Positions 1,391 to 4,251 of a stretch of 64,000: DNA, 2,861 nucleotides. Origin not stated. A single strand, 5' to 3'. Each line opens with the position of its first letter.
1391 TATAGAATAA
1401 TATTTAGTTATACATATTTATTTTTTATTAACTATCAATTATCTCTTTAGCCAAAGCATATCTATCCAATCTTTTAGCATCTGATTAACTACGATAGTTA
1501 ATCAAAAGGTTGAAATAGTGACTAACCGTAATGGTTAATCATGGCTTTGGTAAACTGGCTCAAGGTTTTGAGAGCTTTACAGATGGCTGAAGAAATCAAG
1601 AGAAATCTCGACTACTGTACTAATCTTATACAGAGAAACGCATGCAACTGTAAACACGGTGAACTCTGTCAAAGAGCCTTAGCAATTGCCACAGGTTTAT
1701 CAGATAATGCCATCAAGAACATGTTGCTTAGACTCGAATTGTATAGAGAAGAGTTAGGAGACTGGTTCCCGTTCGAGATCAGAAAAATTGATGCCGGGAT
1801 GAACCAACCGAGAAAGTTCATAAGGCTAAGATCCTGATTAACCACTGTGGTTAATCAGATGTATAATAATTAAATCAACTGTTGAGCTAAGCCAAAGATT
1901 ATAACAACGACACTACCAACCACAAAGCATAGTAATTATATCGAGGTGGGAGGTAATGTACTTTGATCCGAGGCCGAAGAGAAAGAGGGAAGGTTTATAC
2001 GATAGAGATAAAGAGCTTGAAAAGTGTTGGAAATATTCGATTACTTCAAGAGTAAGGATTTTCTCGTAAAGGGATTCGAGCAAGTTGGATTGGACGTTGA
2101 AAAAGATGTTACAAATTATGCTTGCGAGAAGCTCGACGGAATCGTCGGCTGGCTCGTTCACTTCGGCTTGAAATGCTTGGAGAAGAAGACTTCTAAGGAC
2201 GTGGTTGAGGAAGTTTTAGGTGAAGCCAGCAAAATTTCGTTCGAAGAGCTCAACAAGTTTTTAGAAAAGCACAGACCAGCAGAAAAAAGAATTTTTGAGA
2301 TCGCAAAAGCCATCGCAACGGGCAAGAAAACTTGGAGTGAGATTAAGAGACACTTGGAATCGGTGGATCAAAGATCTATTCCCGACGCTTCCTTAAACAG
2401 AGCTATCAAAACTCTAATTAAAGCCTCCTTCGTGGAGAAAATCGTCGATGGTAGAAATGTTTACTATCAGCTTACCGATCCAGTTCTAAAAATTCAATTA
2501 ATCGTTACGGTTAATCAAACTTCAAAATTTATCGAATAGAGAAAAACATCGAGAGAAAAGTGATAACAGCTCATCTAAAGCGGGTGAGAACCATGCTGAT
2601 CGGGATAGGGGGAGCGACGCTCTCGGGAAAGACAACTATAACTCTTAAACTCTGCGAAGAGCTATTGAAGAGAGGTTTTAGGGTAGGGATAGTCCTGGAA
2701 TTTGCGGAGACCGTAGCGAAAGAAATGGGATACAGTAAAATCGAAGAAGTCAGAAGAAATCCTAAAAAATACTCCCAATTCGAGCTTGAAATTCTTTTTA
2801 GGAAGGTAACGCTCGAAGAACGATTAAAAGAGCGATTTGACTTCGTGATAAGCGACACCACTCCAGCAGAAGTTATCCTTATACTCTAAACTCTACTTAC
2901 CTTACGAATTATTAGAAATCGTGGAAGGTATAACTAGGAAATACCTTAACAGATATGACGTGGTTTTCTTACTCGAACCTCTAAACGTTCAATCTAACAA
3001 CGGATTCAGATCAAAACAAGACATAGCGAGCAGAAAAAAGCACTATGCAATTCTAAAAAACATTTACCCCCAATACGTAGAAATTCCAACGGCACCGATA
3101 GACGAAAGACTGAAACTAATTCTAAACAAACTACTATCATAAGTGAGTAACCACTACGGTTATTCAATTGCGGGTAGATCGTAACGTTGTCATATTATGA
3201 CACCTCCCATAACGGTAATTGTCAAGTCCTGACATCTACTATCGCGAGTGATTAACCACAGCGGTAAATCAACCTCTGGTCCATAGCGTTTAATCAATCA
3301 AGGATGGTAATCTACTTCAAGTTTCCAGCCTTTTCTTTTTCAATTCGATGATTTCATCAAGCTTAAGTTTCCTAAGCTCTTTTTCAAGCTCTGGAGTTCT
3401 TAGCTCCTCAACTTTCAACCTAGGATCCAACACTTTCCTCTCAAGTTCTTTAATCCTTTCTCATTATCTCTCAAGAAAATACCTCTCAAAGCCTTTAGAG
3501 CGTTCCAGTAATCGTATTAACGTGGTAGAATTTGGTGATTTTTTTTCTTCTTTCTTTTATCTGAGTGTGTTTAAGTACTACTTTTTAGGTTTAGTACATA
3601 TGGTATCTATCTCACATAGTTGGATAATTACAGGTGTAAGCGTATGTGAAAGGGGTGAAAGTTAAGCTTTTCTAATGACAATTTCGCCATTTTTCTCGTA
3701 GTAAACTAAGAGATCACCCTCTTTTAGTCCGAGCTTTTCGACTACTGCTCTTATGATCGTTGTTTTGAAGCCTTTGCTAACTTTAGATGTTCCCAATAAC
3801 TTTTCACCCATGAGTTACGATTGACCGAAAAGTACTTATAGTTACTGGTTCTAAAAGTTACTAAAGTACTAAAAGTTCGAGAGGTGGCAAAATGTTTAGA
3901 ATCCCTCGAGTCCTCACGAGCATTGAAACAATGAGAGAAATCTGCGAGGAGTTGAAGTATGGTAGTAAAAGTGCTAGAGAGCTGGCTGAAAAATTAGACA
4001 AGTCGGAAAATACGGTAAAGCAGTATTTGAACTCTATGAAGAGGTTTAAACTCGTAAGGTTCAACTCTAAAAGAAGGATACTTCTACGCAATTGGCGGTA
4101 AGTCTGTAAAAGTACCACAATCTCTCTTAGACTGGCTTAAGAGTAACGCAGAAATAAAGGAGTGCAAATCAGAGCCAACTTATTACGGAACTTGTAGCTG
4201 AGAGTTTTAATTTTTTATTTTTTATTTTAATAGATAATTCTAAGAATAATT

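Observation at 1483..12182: Island-restricted family of 21-bp palindromes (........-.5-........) that bracket genes like cassettes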

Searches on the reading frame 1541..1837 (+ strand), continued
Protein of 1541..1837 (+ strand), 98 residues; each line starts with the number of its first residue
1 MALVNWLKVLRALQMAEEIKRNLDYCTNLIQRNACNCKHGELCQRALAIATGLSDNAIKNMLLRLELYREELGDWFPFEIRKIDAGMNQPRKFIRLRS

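Call 66: find_homologous_proteins(query=A1, max_evalue=0.001)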
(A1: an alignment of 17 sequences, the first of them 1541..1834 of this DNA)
Query A1 (17 sequences) (98 aa, profile of the alignment): 40 proteins with E <= 0.001 among 3873 candidates.
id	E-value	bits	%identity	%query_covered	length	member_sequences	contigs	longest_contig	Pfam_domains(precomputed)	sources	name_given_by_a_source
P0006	9.0e-50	185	80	100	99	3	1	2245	-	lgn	-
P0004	1.2e-49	184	79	100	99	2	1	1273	-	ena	-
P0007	1.8e-49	184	80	100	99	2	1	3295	-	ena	-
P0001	2.6e-49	183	99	100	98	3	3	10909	-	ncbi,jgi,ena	-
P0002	6.5e-49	182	81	100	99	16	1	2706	-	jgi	-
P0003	9.7e-49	181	81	99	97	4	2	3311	-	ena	-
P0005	4.1e-48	179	79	99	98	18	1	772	-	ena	-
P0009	4.0e-47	176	75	97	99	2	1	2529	-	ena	-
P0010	2.9e-45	170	76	99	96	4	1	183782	-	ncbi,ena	-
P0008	4.8e-45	170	79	100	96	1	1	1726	-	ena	-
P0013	1.0e-42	162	70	99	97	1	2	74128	-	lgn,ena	-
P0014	1.2e-42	162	68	100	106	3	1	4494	-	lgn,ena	-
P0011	1.2e-41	159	71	100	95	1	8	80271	-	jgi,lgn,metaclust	jgi:hypothetical protein|metaclust:\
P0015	1.7e-40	155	64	99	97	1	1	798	-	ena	-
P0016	1.9e-40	155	56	99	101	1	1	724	-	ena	-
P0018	4.4e-36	141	59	99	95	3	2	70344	-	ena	-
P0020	4.9e-35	137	55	99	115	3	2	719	-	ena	-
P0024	1.0e-27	114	46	99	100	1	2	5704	-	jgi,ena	-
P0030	5.4e-25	105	41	96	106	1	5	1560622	-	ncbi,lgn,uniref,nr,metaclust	ncbi:hypothetical protein [Archaeoglobus profundus]|uniref:Uncharacterized protein n=1 Tax=Archaeogl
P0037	1.0e-20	91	44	99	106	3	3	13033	-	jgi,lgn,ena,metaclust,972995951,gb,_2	metaclust:\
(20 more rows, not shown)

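Call 67: find_encoding_contigs(protein=P0030, flank=10000, max_places=2)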
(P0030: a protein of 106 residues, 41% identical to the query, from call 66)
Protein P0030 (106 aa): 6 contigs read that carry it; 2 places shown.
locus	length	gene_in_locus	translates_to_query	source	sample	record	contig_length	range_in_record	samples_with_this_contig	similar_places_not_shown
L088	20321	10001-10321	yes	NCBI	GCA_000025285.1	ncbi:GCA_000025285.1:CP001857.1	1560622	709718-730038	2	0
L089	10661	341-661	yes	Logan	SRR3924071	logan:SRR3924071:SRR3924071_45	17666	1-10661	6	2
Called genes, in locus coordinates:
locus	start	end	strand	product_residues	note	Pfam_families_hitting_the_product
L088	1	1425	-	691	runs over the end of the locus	PF00575:S1 (weak), PF01336:tRNA_anti-codon, PF01368:DHH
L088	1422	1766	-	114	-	-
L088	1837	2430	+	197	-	PF00117:GATase, PF01174:SNO, PF07722:Peptidase_C26 (weak)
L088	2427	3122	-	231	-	PF24706:DUF7669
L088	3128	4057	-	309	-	-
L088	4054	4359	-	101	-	PF13098:Thioredoxin_2 (weak), PF00085:Thioredoxin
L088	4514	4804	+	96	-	PF01638:HxlR (weak), PF25213:HVO_A0261_N, PF01022:HTH_5 (faint)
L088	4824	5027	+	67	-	-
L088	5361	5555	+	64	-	-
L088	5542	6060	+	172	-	-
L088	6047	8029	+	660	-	PF17207:MCM_OB, PF27353:MJ0401 (weak), PF00493:MCM, PF07728:AAA_5 (weak), PF01078:Mg_chelatase, PF17855:MCM_lid, PF21100:WHD_MCM (weak), PF21120:, +1 more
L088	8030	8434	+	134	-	-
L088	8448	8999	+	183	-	-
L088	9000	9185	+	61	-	-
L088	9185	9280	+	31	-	-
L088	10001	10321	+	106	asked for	-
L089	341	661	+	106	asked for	-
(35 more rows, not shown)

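Call 68: find_encoding_contigs(protein=P0037, flank=10000, max_places=2)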
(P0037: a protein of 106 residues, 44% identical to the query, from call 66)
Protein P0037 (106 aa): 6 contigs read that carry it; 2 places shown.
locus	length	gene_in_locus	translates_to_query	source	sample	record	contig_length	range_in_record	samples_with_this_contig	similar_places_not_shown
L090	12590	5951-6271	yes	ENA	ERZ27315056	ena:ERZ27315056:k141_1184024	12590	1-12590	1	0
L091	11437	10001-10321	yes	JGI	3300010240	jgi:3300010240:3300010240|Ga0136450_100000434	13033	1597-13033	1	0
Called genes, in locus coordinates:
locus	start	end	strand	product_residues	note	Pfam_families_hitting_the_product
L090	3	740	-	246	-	?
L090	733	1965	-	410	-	-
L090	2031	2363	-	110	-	-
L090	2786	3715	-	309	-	-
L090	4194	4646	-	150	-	-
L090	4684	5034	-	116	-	-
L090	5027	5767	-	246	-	PF00239:Resolvase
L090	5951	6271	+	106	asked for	-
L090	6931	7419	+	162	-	-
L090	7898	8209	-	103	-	-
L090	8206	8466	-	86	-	-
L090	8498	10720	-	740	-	PF13482:RNase_H_2, PF03104:DNA_pol_B_exo1, PF10108:DNA_pol_B_exo2 (faint), PF00136:DNA_pol_B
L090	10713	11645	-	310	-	-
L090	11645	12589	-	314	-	?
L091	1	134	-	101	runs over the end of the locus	-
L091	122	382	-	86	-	-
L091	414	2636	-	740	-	PF03104:DNA_pol_B_exo1, PF13482:RNase_H_2, PF10108:DNA_pol_B_exo2 (faint), PF00136:DNA_pol_B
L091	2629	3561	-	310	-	-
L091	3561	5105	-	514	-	PF00270:DEAD (faint), PF13086:AAA_11 (faint)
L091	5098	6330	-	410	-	-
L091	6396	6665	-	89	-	-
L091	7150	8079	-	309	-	-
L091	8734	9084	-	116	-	-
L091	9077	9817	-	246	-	PF00239:Resolvase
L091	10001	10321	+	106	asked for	-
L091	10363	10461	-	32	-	-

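Call 69: find_encoding_contigs(protein=P0024, flank=10000, max_places=2)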
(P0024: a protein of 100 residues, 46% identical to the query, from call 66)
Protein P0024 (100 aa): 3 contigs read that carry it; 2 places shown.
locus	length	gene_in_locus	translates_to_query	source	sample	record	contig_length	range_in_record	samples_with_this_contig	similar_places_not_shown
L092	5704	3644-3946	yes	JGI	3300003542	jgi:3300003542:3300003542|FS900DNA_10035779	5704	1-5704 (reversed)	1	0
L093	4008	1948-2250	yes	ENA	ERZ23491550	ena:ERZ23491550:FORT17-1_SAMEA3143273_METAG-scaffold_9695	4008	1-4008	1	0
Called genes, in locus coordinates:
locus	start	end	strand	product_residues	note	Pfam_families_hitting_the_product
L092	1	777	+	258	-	?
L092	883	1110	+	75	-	PF26688:RHH_12 (weak)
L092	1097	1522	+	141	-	PF01850:PIN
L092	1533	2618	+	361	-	-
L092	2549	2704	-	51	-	-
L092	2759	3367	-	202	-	-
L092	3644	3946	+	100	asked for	-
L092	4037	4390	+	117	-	PF03551:PadR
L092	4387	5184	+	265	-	PF13630:SdpI, PF07853:DUF1648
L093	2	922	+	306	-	?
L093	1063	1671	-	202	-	-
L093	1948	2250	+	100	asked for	-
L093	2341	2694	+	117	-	PF03551:PadR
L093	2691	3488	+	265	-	PF13630:SdpI, PF07853:DUF1648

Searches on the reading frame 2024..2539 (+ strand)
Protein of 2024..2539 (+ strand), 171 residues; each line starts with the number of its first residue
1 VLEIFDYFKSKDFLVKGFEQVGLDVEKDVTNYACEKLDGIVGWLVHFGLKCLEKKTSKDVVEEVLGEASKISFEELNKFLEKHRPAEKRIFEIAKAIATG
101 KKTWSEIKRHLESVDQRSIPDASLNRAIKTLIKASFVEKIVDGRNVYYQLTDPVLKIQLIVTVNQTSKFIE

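Call 9: search_protein_families(library=pfam, proteins=[window:2024-2539:+], max_evalue=0.01)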
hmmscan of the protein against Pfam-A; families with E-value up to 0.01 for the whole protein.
window:2024-2539:+ (171 aa): 1 family
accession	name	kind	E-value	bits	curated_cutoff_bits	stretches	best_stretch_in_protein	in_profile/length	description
PF21100.3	MCM_C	-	2.2e-07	31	27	1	86-139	3-55/64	MCM protein C-terminal winged helix-turn-helix domain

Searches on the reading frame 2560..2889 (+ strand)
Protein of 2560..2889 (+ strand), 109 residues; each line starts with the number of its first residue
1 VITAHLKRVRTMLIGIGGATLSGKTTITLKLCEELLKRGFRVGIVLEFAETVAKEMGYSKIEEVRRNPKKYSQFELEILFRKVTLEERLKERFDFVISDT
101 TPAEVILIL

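Call 9: search_protein_families(library=pfam, proteins=[window:2560-2889:+], max_evalue=0.01)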
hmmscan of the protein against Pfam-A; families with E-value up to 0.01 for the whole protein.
window:2560-2889:+ (109 aa): 7 families
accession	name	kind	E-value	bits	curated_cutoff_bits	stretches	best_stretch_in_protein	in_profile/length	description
PF03205.20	MobB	-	0.00089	19.6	26.6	1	14-45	2-33/133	Molybdopterin guanine dinucleotide synthesis protein B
PF13614.12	AAA_31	-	0.0015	18.9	27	0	22-45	13-36/177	AAA domain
PF03308.22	MeaB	-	0.0027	17.2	23.1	1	10-45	32-67/273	Methylmalonyl Co-A mutase-associated GTPase MeaB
PF03266.21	NTPase_1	-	0.0058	16.9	23.9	1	14-64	2-52/168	NTPase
PF13521.12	AAA_28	-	0.006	17.2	27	1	16-105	4-86/164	AAA domain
PF00448.28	SRP54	-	0.0084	16.2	22.7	0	11-100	4-91/196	SRP54-type protein, GTPase domain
PF01656.29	CbiA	-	0.0098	16.3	25.4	0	19-42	7-30/125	CobQ/CobB/MinD/ParA nucleotide binding domain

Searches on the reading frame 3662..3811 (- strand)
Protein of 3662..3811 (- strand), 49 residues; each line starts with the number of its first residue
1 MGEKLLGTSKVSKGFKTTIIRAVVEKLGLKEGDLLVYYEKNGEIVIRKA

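Call 9: search_protein_families(library=pfam, proteins=[window:3662-3811:-], max_evalue=0.01)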
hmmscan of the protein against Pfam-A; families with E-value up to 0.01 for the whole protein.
window:3662-3811:- (49 aa): 1 family
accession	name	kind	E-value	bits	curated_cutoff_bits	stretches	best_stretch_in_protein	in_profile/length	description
PF04014.23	MazE_antitoxin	-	4.4e-06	27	24.7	1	22-48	15-42/48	Antidote-toxin recognition MazE, bacterial antitoxin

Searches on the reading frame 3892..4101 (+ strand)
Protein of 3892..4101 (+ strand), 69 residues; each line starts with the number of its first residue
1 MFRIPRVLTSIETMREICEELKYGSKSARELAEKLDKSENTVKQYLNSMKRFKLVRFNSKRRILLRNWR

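Call 9: search_protein_families(library=pfam, proteins=[window:3892-4101:+], max_evalue=0.01)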
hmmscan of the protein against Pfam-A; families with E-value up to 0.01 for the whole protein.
window:3892-4101:+ (69 aa): 12 families
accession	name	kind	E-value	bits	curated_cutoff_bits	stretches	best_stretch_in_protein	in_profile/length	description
PF13412.12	HTH_24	-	0.00011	22.1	21.9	1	27-50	19-42/48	Winged helix-turn-helix DNA-binding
PF01022.26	HTH_5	-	0.00016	21.9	22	1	12-55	2-45/47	Bacterial regulatory protein, arsR family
PF08281.18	Sigma70_r4_2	-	0.00035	20.6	25.7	1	23-46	24-47/54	Sigma-70, region 4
PF25212.1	HVO_A0114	-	0.00039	20.6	27.6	1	23-62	34-73/84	HVO_A0114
PF01978.25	TrmB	-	0.00054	20.2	25.6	1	21-61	18-58/68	Sugar-specific transcriptional regulator TrmB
PF12840.13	HTH_20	-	0.00075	19.9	27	1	12-55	4-48/51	Helix-turn-helix domain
PF08221.17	HTH_9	-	0.002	18.6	23.4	1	21-57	23-59/62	RNA polymerase III subunit RPC82 helix-turn-helix domain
PF08279.18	HTH_11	-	0.0032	17.8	25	1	17-52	5-42/55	HTH domain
PF25213.1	HVO_A0261_N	-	0.0068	16.7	35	1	7-56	6-55/86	HVO_A0261 N-terminal domain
PF24033.1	DUF7342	-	0.0078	16.6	31.6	1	9-57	2-49/150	Family of unknown function (DUF7342)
PF07453.19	NUMOD1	-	0.0081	16.8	22.8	0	27-46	18-37/37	NUMOD1 domain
PF01381.28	HTH_3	-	0.0089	16.5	23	0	27-48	11-32/55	Helix-turn-helix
